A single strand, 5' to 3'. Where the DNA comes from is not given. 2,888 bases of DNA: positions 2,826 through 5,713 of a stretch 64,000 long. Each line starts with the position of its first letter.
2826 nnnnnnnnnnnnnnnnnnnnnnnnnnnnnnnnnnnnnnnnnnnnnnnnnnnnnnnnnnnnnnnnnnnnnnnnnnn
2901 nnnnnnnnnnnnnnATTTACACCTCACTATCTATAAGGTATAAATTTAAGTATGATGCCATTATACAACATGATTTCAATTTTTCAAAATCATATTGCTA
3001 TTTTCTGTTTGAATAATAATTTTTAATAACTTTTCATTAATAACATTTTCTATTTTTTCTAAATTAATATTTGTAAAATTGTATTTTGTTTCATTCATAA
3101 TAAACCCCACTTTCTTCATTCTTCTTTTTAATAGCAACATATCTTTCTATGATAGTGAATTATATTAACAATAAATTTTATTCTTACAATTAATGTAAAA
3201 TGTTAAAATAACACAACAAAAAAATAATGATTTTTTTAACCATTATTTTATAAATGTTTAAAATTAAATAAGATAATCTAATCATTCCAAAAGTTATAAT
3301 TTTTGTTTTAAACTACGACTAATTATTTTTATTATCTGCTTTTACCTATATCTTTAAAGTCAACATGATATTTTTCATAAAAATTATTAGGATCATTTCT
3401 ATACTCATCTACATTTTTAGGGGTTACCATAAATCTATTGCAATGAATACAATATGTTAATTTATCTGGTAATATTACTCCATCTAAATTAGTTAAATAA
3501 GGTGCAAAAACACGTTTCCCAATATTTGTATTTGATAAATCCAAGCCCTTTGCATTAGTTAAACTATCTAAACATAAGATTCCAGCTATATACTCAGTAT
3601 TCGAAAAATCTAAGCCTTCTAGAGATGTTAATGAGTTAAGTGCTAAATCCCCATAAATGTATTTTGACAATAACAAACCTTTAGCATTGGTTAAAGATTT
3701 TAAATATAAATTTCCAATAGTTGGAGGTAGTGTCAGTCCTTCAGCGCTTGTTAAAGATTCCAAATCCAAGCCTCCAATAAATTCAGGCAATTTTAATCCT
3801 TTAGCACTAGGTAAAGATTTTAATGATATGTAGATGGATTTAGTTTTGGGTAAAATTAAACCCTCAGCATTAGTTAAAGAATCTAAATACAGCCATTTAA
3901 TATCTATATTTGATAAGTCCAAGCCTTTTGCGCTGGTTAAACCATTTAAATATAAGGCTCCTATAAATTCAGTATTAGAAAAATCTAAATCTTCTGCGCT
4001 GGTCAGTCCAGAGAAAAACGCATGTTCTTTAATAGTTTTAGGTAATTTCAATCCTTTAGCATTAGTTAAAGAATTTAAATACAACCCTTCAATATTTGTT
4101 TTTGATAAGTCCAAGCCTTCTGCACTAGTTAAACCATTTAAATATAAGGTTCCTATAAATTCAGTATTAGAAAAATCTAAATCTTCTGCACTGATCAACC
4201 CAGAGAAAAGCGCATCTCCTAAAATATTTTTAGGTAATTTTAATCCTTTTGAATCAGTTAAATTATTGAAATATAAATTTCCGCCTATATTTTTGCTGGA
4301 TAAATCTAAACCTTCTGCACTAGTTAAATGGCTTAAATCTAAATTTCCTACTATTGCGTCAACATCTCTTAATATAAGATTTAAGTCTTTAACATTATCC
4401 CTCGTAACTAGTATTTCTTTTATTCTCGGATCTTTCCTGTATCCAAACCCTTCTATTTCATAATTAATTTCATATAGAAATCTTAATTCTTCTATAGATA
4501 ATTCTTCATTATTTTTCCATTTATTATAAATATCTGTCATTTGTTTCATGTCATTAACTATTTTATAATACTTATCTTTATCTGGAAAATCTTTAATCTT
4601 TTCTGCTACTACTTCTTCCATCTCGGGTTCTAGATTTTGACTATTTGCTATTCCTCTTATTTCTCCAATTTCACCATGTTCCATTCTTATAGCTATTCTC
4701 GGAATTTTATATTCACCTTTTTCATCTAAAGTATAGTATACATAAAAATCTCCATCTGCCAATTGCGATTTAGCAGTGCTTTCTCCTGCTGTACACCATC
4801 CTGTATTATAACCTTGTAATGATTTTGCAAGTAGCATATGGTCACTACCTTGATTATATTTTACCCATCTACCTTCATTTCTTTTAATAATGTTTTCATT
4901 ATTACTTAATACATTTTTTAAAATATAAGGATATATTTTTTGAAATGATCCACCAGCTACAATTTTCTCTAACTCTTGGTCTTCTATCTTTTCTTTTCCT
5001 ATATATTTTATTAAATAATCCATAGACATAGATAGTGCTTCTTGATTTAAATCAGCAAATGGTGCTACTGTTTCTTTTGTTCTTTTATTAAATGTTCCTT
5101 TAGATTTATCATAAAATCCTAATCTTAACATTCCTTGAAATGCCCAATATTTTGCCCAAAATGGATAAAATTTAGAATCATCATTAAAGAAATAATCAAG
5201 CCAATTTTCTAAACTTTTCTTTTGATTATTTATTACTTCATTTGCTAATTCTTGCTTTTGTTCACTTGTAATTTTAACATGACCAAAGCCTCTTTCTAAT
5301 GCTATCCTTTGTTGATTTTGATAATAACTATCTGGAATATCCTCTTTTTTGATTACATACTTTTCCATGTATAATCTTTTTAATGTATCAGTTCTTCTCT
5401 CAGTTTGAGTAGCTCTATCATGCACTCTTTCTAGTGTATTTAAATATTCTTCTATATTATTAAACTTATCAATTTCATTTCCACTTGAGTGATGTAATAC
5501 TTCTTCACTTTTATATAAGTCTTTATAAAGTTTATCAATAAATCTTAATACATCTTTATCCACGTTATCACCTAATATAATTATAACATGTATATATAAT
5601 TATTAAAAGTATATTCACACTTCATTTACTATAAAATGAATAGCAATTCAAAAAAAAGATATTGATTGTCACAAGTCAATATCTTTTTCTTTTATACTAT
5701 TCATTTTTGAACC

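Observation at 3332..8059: Paralogous pair of large proteins sharing an unknown W-C-T / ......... / EI-E-RGI domain, each tailed with BspA-type leucine-rich repeats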

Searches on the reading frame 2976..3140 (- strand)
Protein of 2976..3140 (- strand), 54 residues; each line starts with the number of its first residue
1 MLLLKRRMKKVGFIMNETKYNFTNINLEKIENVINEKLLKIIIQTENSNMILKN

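Call 82: search_protein_families(library=pfam, proteins=[window:2976-3140:-], max_evalue=10)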
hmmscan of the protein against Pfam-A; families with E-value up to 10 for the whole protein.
window:2976-3140:- (54 aa): 0 families

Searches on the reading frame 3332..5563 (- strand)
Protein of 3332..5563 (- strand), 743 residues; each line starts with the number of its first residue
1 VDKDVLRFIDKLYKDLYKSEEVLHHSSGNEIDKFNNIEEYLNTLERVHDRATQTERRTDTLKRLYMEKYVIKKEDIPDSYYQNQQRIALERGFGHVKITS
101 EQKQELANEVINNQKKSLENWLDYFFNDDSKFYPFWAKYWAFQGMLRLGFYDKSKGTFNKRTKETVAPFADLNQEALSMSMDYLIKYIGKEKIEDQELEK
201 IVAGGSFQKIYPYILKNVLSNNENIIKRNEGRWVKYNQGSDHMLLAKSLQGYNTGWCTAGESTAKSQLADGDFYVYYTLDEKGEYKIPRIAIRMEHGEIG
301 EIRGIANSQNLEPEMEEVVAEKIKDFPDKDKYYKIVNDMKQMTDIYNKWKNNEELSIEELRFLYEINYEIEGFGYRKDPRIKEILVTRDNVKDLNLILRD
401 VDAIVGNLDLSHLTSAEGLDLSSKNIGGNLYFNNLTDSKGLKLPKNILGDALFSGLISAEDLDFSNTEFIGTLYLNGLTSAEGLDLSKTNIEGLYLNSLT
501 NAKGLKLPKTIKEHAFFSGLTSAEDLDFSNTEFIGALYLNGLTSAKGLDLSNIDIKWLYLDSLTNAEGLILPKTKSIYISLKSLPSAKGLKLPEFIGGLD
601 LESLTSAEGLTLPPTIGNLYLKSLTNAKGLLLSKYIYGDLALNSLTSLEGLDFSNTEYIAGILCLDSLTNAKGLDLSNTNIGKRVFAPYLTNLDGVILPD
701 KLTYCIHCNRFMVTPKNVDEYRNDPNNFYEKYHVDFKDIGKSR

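Call 3: search_protein_families(library=pfam, proteins=[window:3332-5563:-], max_evalue=1)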
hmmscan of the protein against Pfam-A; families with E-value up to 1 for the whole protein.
window:3332-5563:- (743 aa): 2 families
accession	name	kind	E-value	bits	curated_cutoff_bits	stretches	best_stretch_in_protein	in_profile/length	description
PF13576.12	Pentapeptide_3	-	0.0023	18.5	27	0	449-489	8-47/48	Pentapeptide repeats (9 copies)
PF23952.1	LRR_EndoS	-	0.003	18.2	27.9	1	469-559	24-98/116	Endo-beta-N-acetylglucosaminidase EndoS LRR domain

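Call 5: search_protein_families(library=ncbifam, proteins=[window:3332-5563:-], max_evalue=1)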
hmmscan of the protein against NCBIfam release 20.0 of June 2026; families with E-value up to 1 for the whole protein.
window:3332-5563:- (743 aa): 2 families
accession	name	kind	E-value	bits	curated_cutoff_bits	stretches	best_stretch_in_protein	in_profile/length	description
NF002095.0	PRK00934.1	equivalog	0.12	11.5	296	1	308-362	9-69/287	ribose-phosphate diphosphokinase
NF033456.1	RiPP_CCRG-2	domain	0.24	11.4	24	1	351-360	2-11/18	CCRG-2 family RiPP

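Call 6: search_protein_families(library=phrogs, proteins=[window:3332-5563:-], max_evalue=1)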
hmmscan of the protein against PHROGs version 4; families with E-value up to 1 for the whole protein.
window:3332-5563:- (743 aa): 0 families

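Call 7: search_solved_structures(query=window:3332-5563:-, max_evalue=1)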
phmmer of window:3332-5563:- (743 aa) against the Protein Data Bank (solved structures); distinct sequences matched with E-value up to 1: 3.
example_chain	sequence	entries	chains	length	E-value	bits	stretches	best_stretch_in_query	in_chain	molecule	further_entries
2omz_A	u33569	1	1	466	9.4e-05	24.5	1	400-573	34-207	Internalin-A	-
28wb_A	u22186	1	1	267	0.062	15.2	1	393-556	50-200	Protein STRUBBELIG-RECEPTOR FAMILY 6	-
6r1h_A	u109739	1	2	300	0.31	12.9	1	405-478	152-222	Leucine-rich repeat receptor-like serine/threonine/tyrosine-protein kinase SOBIR1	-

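Call 54: search_protein_families(library=padloc, proteins=[window:3332-5563:-], max_evalue=0.1)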
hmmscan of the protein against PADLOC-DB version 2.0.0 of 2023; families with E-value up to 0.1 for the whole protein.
window:3332-5563:- (743 aa): 0 families

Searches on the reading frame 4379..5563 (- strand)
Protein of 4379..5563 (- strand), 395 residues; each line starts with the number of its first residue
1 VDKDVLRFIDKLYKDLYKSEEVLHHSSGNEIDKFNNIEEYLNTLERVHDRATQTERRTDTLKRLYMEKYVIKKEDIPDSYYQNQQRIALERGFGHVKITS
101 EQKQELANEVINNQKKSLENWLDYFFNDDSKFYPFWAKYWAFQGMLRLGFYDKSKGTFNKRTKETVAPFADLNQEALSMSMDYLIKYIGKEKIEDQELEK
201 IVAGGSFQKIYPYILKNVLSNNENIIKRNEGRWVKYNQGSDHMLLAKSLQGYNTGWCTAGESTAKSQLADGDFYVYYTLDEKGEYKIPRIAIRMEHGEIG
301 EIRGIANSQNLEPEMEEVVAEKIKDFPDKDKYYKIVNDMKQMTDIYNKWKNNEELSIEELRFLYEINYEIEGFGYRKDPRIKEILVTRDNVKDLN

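Call 10: find_homologous_proteins(query=window:4379-5563:-)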
Query window:4379-5563:- (395 aa): 3364 proteins with E <= 0.001 among 8000 candidates; the best 120 are listed.
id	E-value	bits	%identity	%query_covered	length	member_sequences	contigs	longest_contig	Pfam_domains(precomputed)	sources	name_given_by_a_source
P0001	5.4e-198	676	76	99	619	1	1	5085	-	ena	-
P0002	6.3e-189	646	71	100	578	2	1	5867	-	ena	-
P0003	1.1e-184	632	71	100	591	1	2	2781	-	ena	-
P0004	8.3e-182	623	70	99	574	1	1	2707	-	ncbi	-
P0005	1.4e-181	622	71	99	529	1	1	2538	-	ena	-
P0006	2.5e-179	615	69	99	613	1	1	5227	-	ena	-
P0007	8.7e-176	603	67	99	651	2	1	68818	-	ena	-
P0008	2.6e-174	598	68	100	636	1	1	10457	-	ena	-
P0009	4.4e-174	598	67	99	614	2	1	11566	-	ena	-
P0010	9.3e-173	593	66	100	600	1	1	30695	-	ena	-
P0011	4.3e-172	591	66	100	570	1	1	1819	-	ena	-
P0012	8.6e-170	583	65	99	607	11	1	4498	-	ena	-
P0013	9.5e-170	583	65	98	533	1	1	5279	-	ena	-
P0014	9.6e-170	583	66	99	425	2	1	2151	-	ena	-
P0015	1.4e-169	583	66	99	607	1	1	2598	-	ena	-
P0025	4.2e-166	571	64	100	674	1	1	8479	PF14821.12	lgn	-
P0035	6.2e-152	525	61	100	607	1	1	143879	-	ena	-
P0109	7.2e-119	416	50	99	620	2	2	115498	PF04399.19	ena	-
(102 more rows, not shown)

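Call 26: predict_structure(alignment_id=A1)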
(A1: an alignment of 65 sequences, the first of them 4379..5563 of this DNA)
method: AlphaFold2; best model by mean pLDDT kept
length: 395 residues; sequences in the alignment: 65
mean_pLDDT: 89.2   pTM: 0.83
mean pLDDT of the five models: 89.2, 86.4, 85.3, 84.4, 83.3
residues with pLDDT >= 90: 234; 70-90: 152; 50-70: 7; < 50: 2
segments of 3 or more residues with pLDDT < 50: none
pLDDT, mean of each block of 10 residues (from residue 1): 88 87 78 89 92 91 95 95 90 85 90 93 90 93 93 84 92 90 94 90 92 87 60 95 91 80 89 93 86 91 86 90 92 91 94 93 91 82 91 89
secondary structure, 60 per line:
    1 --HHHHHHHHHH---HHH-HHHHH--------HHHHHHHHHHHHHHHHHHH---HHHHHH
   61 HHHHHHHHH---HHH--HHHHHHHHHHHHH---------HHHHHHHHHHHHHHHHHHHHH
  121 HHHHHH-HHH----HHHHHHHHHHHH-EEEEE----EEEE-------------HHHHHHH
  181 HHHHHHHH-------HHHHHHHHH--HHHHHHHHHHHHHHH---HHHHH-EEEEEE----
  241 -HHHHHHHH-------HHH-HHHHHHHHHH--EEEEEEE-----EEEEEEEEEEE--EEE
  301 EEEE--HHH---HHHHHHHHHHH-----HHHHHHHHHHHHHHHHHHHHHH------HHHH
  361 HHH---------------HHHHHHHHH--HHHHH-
elements in order: H3-12 H20-24 H33-51 H55-69 H78-90 H100-126 H135-146 E148-152 E157-160 H174-188 H196-204 H207-221 H225-229 E231-236 H242-249 H261-270 E273-279 E285-295 E298-304 H313-323 H329-350 H357-363 H379-387 H390-394

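Call 32: find_encoding_contigs(protein=P0035, flank=10000, max_places=3)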
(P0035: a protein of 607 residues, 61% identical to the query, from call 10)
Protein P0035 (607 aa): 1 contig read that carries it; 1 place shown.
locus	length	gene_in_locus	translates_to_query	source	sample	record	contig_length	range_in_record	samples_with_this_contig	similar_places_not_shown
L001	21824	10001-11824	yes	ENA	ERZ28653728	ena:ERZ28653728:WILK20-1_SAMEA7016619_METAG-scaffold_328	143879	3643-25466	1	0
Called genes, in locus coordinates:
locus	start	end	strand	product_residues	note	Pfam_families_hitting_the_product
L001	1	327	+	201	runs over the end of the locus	PF00814:TsaD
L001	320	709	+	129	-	PF00583:Acetyltransf_1, PF13673:Acetyltransf_10, PF13508:Acetyltransf_7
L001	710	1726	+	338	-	PF00814:TsaD, PF22521:HypF_C_2 (weak)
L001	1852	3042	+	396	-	PF13421:Band_7_1 (weak), PF09851:SHOCT (weak)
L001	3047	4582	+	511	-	-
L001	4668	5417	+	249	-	-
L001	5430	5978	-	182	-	PF14278:TetR_C_8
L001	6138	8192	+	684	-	PF03176:MMPL, PF00873:ACR_tran, PF03176:MMPL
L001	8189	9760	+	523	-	-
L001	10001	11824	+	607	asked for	-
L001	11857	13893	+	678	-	-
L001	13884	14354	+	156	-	PF06695:Sm_multidrug_ex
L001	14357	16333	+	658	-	PF17191:RecG_wedge, PF04851:ResIII, PF00270:DEAD, PF07517:SecA_DEAD (faint), PF22590:Cas3-like_C_2 (faint), PF00271:Helicase_C, PF19833:RecG_dom3_C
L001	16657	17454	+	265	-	PF05822:UMPH-1, PF12710:HAD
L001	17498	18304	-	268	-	PF00589:Phage_integrase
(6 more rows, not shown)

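Call 45: fold_search(model_id=the predicted structure, library=pdb)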
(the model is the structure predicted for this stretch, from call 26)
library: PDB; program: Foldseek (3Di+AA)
matches with E <= 10: 34; with E <= 0.001: 0
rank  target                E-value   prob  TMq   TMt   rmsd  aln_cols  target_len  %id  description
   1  1cm0_B                1.5e+00  0.20  0.16  0.32   5.9       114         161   11  CRYSTAL STRUCTURE OF THE PCAF/COENZYME-A COMPLEX (released 1999-07-06)
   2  8hnp_A                1.8e+00  0.06  0.09  0.18  12.6       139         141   15  Archaeal transcription factor Mutant (released 2023-09-13)
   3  8hnp_B                2.2e+00  0.06  0.09  0.20  12.7       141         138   12  Archaeal transcription factor Mutant (released 2023-09-13)
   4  1ywq                  2.5e+00  0.08  0.09  0.17  16.2        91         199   14  Crystal structure of a nitroreductase family protein from Bacillus cereus ATCC 14579 (released 2005-04-12)
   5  4nsq_A                2.8e+00  0.09  0.11  0.23   5.5        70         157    8  Crystal structure of PCAF (released 2014-03-05)
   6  5v93_g                3.5e+00  0.04  0.10  0.21  18.8       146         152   12  Cryo-EM structure of the 70S ribosome from Mycobacterium tuberculosis bound with Capreomycin (released 2017-09-20)
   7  5y72_A                3.5e+00  0.03  0.12  0.15  15.5       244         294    9  DMSPP Bound AmbP3 (released 2018-07-18)
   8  7n1l_G                3.8e+00  0.11  0.16  0.34   6.6       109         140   10  Crystal Structure of Ribosomal-protein-alanine N-acetyltransferase from Brucella melitensis biovar Abortus 2308 (released 2021-06-16)
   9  7w1m_B                4.0e+00  0.01  0.08  0.07  45.8       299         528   11  Cryo-EM structure of human cohesin-CTCF-DNA complex (released 2023-05-31)
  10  8kbd_L                4.7e+00  0.04  0.07  0.19  11.4        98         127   15  Structure of CmTad1 complexed with cAAG (released 2024-08-07)
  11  4bn9                  5.0e+00  0.06  0.10  0.18  15.9        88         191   10  Nitroreductase CinD from Lactococcus lactis in complex with nicotinic acid (released 2014-05-28)
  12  5trm_L                5.2e+00  0.07  0.11  0.22   5.3        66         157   11  Crystal structure of human GCN5 histone acetyltransferase domain (released 2017-12-06)
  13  8uol_B                5.5e+00  0.01  0.08  0.09  18.0       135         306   12  Crystal structure of human NUAK1-MARK3 (6 mutations) kinase domain chimera bound with small molecule inhibitor #31 (released 2024-10-23)
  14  7b5m_H                5.8e+00  0.03  0.11  0.16  18.3       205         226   10  Ubiquitin ligation to F-box protein substrates by SCF-RBR E3-E3 super-assembly: CUL1-RBX1-SKP1-SKP2-CKSHS1-p27~Ub~ARIH (released 2021-02-17)
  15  8kbc_I                6.1e+00  0.03  0.07  0.19  11.3        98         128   14  Structure of CmTad1 complexed with cAAA (released 2024-08-21)
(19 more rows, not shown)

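Call 52: search_protein_families(library=pfam, proteins=[P0109, P0025], max_evalue=0.01)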
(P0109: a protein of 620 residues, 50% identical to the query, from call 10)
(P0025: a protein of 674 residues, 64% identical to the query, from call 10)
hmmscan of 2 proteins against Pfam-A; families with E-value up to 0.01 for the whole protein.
P0109 (620 aa): 1 family
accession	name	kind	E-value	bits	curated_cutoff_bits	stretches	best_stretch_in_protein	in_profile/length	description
PF04399.18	Glutaredoxin2_C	-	6.1e-09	36.2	32.8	0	469-489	95-115/130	Glutaredoxin 2, C terminal domain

P0025 (674 aa): 1 family
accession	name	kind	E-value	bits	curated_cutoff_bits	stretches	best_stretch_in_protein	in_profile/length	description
PF14821.11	Thr_synth_N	-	2.5e-05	24.8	25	0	590-608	16-34/79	Threonine synthase N terminus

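Call 57: search_dna_similar(query=window:4379-5563:-, collection=phages, mode=protein, max_rows=15, max_evalue=0.001)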
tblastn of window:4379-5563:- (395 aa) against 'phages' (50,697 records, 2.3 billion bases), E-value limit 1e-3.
No match.

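Call 58: search_dna_similar(query=window:4379-5563:-, collection=plasmids, mode=protein, max_rows=15, max_evalue=0.001)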
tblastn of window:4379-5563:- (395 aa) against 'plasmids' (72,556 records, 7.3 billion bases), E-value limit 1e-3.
No match.
